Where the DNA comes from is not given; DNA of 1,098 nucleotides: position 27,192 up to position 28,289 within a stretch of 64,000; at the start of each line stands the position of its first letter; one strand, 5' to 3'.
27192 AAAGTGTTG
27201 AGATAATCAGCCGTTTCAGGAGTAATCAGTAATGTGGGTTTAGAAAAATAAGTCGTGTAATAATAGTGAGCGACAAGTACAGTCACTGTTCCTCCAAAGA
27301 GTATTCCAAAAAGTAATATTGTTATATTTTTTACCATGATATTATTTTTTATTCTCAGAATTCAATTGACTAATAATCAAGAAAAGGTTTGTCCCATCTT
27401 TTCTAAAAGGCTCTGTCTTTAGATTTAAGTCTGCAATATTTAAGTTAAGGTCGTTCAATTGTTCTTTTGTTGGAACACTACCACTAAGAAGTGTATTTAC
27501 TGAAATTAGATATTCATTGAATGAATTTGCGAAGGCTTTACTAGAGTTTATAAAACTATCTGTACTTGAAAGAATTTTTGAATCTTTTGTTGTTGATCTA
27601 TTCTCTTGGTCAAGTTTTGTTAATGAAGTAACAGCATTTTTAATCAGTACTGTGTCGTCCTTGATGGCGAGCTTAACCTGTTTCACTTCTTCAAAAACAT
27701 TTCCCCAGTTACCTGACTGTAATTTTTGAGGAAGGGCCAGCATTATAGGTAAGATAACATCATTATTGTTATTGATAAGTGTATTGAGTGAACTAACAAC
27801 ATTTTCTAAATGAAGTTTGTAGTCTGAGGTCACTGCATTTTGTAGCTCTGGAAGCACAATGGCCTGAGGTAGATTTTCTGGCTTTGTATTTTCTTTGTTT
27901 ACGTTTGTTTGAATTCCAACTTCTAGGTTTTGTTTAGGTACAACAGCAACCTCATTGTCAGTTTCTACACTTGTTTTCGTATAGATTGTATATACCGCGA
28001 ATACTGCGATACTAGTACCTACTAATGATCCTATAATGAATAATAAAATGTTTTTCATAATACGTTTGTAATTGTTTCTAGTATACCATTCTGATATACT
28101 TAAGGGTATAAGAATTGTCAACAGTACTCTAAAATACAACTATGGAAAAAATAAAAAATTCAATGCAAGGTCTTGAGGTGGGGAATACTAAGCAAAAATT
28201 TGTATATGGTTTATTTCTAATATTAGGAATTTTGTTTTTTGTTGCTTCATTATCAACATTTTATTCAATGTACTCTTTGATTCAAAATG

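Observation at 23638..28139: Minus-strand operon: two membrane-anchored paralogs, a PaaK-like adenylate-forming ligase and an Lnt-like N-acyltransferase (candidate protein acylation module)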

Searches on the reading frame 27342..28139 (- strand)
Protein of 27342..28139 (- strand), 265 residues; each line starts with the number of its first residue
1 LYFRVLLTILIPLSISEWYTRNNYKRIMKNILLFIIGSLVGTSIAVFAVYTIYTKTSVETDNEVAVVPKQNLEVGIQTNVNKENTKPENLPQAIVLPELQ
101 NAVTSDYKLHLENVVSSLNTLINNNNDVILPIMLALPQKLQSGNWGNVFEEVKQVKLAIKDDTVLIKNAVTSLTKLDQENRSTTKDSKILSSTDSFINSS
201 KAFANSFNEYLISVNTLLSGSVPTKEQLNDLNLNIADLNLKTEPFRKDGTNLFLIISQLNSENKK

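Call 3: search_protein_families(library=pfam, proteins=[window:27342-28139:-], max_evalue=0.01)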
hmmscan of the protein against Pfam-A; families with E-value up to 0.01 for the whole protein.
window:27342-28139:- (265 aa): 0 families

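Call 4: search_protein_families(library=ncbifam, proteins=[window:27342-28139:-], max_evalue=0.01)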
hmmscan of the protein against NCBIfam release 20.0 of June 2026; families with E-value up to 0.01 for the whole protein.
window:27342-28139:- (265 aa): 0 families

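Call 30: find_homologous_proteins(query=window:27342-28139:-, max_evalue=0.001)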
Query window:27342-28139:- (265 aa): 3 proteins with E <= 0.001 among 1321 candidates.
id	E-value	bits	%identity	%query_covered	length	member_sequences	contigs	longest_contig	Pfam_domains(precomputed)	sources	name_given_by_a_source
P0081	1.1e-140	485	100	90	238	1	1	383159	-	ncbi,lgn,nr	ncbi:MAG: hypothetical protein K9M11_00575 [Candidatus Pacebacteria bacterium]|nr:hypothetical prote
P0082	2.4e-96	340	68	90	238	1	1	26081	-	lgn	-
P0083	5.5e-72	260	55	90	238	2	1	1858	-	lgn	-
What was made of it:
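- Tried and rejected: It found only 3 proteins (call 30).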

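Call 57: predict_structure(alignment_id=A2)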
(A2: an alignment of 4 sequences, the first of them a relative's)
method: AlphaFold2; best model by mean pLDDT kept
length: 238 residues; sequences in the alignment: 4
mean_pLDDT: 66.5   pTM: 0.65
mean pLDDT of the five models: 66.5, 65.8, 64.1, 60.9, 55.9
residues with pLDDT >= 90: 48; 70-90: 105; 50-70: 7; < 50: 78
segments of 3 or more residues with pLDDT < 50: 1-73, 234-238
pLDDT, mean of each block of 10 residues (from residue 1): 28 26 27 27 27 29 33 62 81 82 83 79 90 93 92 86 91 94 91 77 85 85 76 49
secondary structure, 60 per line:
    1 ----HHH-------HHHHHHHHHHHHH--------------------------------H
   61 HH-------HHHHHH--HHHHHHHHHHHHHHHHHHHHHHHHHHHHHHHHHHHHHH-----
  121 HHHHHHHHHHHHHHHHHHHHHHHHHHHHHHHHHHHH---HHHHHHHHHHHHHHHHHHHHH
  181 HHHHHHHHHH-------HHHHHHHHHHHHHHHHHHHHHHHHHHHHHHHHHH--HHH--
elements in order: H15-27 H70-75 H78-115 H121-156 H160-190 H198-231
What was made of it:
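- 27342..28058 (-): parB: 238-aa membrane-anchored protein (the ORF is open to the TTG at 28139). TM anchor, variable linker and a four-helix bundle. AF2 predicts helices 78-115, 121-156, 160-190 and 198-231 with pLDDT 80-94 (call 57).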

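Call 60: fold_search(model_id=the predicted structure, library=pdb)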
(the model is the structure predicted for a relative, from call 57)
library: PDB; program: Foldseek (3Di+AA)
matches with E <= 10: 463; with E <= 0.001: 0
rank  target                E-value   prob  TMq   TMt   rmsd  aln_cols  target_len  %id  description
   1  3t6g_B                1.6e-01  0.96  0.33  0.48   6.1       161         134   15  Structure of the complex between NSP3 (SHEP1) and p130Cas (released 2011-11-23)
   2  6s1a_A                1.9e-01  1.00  0.43  0.67   4.1       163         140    8  Ligand binding domain of the P. putida receptor PcaY_PP (released 2020-10-21)
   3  2kvp_MODEL_1_A        1.9e-01  0.92  0.28  0.38  11.1       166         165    7  Solution Structure of the R10 Domain of Talin (released 2010-05-05)
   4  1ya9                  2.7e-01  0.85  0.32  0.40   6.4       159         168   14  Crystal Structure of the 22kDa N-Terminal Fragment of Mouse Apolipoprotein E (released 2005-06-07)
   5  3t6g_D                3.0e-01  0.90  0.32  0.47   6.4       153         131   15  Structure of the complex between NSP3 (SHEP1) and p130Cas (released 2011-11-23)
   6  3fyq                  3.1e-01  0.96  0.33  0.42   8.9       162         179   15  Structure of Drosophila melanogaster talin IBS2 domain (residues 1981-2168) (released 2009-02-03)
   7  1or3                  3.1e-01  0.92  0.33  0.48   6.3       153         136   12  APOLIPOPROTEIN E3 (APOE3), TRIGONAL TRUNCATION MUTANT 165 (released 2000-05-24)
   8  8s2f_BBB              3.2e-01  0.30  0.19  0.24  21.9       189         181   17  Crystal structure of Borrelia burgdorferi paralogous family 12 outer surface protein BBH37 (released 2025-03-05)
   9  2ap3                  3.4e-01  1.00  0.49  0.58   4.5       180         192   11  1.6 A Crystal Structure of a Conserved Protein of Unknown Function from Staphylococcus aureus (released 2005-09-27)
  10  2b0h_MODEL_1_A        3.9e-01  0.60  0.23  0.36   9.5       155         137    8  Solution structure of VBS3 fragment of talin (released 2006-01-17)
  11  5w93_A                4.1e-01  0.92  0.35  0.52   5.6       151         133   16  p130Cas complex with paxillin LD1 (released 2017-09-06)
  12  4z9h_B                4.1e-01  0.60  0.24  0.34   9.3       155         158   12  Asp-Tar from E. coli (released 2016-07-20)
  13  3tul_D                4.7e-01  0.28  0.18  0.28  16.2       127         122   12  Crystal structure of N-terminal region of Type III Secretion Major Translocator SipB (residues 82-226) (released 2012-02-15)
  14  9kpz_A                4.7e-01  0.28  0.21  0.22  27.9       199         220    8  Structure of TolQRA complex at pH 5.4 from E.coli (released 2026-03-04)
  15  4f7g_B                4.9e-01  0.87  0.31  0.42  18.1       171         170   10  Crystal structure of talin autoinhibition complex (released 2012-07-04)
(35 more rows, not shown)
